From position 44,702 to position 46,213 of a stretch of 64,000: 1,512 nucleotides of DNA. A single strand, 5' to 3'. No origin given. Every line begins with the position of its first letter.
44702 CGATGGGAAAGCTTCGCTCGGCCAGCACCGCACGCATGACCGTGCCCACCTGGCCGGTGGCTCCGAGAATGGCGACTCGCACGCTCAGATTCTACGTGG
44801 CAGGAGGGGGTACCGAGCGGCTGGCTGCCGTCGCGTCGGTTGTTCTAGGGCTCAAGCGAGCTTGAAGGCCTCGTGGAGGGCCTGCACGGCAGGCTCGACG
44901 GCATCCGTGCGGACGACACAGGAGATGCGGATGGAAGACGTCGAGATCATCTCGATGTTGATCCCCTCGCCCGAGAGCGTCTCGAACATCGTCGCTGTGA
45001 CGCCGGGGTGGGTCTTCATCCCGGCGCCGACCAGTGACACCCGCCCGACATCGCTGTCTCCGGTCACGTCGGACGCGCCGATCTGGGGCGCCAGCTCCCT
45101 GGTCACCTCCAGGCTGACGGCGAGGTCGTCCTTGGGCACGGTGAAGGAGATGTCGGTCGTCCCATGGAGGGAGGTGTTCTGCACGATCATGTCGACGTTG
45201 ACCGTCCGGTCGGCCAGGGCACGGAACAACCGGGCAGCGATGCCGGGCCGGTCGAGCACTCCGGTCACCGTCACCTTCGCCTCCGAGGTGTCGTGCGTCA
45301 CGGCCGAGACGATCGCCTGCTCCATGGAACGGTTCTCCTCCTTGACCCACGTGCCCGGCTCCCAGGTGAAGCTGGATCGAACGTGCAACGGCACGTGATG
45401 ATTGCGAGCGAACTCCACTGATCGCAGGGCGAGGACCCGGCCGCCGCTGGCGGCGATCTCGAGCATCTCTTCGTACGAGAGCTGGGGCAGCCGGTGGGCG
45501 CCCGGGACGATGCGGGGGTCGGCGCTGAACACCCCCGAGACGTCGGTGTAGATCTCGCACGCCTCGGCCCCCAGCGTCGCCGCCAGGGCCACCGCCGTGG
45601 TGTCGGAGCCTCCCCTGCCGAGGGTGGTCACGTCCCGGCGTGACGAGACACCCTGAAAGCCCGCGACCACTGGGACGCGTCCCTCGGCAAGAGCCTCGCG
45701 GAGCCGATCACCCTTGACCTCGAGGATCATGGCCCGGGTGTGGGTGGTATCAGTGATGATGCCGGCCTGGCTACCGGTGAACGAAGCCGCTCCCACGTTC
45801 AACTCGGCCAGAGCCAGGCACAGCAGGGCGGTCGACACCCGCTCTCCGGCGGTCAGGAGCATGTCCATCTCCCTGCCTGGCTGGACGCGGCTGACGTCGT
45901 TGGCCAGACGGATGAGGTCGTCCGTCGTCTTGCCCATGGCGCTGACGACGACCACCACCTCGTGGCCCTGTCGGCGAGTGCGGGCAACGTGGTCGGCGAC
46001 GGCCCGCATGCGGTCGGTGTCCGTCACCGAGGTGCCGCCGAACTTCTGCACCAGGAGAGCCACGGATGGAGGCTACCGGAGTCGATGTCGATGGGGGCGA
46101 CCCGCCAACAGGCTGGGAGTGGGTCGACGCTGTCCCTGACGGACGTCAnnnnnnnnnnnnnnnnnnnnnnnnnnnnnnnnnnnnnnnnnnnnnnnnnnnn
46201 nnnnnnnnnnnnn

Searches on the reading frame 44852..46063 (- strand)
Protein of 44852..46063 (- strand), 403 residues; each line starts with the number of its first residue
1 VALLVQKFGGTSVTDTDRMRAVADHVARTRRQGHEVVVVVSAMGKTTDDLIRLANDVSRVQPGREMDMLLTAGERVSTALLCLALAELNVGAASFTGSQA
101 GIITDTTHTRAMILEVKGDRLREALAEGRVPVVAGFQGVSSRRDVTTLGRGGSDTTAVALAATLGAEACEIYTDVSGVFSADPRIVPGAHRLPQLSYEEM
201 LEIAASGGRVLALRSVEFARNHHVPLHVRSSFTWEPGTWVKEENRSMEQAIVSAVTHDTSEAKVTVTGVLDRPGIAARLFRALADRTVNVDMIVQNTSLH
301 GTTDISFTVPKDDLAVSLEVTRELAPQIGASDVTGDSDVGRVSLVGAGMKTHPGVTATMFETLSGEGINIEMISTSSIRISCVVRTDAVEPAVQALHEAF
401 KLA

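Call 32: find_encoding_contigs(protein=window:44852-46063:-, flank=10000, max_places=8)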
Protein window:44852-46063:- (403 aa): 3 contigs read that carry it; 3 places shown.
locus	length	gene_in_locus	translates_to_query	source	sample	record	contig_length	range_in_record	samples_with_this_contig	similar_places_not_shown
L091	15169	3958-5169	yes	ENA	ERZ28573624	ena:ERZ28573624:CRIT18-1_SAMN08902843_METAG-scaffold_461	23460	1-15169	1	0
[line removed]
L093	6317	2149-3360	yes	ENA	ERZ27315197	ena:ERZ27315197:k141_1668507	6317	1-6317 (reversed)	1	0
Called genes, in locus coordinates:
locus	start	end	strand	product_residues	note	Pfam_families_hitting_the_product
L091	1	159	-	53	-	?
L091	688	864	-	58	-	-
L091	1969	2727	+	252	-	-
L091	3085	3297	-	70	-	-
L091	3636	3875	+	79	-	-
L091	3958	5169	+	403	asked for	PF00696:AA_kinase, PF01842:ACT, PF22468:ACT_9, PF13840:ACT_7, PF22468:ACT_9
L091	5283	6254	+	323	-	PF01118:Semialdhyde_dh, PF02774:Semialdhyde_dhC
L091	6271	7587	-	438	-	-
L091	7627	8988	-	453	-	PF04188:Mannosyl_trans2 (weak)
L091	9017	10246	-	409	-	-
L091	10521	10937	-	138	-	-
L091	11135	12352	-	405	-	-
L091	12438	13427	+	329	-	PF01370:Epimerase, PF04321:RmlD_sub_bind, PF16363:GDP_Man_Dehyd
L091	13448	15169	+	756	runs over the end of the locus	PF00326:Peptidase_S9 (faint), PF00756:Esterase (weak)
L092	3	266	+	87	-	?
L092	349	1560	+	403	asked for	PF00696:AA_kinase, PF01842:ACT, PF22468:ACT_9, PF13840:ACT_7, PF22468:ACT_9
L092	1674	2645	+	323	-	PF01118:Semialdhyde_dh, PF02774:Semialdhyde_dhC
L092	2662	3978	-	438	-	-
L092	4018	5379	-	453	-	PF04188:Mannosyl_trans2 (weak)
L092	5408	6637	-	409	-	PF04188:Mannosyl_trans2 (weak)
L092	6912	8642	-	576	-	-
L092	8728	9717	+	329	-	PF01370:Epimerase, PF04321:RmlD_sub_bind, PF16363:GDP_Man_Dehyd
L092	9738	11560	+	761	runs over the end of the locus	PF00326:Peptidase_S9 (faint), PF00756:Esterase (weak)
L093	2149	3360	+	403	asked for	PF00696:AA_kinase, PF01842:ACT, PF22468:ACT_9, PF13840:ACT_7, PF22468:ACT_9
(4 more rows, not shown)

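Call 59: search_protein_families(library=ncbifam, proteins=[L092:6915-8642:-], max_evalue=0.00001)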
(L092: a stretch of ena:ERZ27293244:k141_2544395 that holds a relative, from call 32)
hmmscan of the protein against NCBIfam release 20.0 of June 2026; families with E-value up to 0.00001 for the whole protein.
L092:6915-8642:- (576 aa): 0 families
